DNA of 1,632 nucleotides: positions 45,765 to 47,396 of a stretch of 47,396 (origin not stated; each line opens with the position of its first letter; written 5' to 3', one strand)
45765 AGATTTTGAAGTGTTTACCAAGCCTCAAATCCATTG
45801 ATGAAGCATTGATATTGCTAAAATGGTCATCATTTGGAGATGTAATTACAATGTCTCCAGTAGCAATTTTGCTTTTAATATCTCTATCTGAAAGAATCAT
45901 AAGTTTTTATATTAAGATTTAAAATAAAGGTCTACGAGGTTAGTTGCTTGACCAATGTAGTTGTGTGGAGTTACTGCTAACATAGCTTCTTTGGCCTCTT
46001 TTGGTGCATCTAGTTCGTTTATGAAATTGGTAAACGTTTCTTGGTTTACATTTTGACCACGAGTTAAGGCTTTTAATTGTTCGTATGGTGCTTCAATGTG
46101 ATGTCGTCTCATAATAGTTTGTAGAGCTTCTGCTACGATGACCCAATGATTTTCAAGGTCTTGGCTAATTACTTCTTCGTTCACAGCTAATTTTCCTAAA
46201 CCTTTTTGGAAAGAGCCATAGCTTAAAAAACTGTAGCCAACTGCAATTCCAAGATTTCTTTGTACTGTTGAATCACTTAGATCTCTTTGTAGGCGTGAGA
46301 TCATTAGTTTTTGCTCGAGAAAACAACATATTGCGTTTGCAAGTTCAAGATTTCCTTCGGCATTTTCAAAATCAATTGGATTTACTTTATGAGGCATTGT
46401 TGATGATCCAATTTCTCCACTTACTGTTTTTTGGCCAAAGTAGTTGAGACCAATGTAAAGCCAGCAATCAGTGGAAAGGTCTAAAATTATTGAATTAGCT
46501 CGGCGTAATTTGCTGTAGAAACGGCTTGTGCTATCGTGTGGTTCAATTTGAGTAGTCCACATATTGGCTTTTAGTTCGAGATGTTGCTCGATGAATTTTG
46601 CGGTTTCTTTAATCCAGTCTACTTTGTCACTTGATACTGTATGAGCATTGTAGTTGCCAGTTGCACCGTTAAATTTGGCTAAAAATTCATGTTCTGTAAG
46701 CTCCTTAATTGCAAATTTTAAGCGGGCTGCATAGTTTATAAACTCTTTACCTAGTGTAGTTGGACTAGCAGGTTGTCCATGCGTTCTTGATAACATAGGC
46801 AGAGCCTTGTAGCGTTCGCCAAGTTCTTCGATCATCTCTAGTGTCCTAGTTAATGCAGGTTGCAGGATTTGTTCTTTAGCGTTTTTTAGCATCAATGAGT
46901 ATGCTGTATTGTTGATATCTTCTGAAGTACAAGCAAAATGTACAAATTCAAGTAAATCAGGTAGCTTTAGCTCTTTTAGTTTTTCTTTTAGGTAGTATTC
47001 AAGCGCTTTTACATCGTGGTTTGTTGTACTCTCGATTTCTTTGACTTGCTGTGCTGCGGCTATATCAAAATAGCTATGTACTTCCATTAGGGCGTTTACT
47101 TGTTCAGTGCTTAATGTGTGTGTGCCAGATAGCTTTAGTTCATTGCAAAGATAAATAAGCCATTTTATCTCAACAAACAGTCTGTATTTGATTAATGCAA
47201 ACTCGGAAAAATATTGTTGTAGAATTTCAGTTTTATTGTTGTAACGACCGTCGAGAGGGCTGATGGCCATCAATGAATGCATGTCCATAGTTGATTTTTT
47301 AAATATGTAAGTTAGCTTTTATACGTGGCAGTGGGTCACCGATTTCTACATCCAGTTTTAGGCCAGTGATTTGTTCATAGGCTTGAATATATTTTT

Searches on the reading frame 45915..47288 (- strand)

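Call 18: search_protein_families(library=pfam, proteins=[window:45915-47288:-], max_evalue=0.001)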
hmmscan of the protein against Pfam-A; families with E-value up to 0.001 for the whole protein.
window:45915-47288:- (458 aa): 2 families
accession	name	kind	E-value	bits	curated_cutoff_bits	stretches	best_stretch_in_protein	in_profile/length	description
PF00206.25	Lyase_1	-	3e-49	168.6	27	1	14-312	1-305/312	Lyase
PF08328.16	ASL_C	-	2e-45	154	35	1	331-445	1-115/115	Adenylosuccinate lyase C-terminal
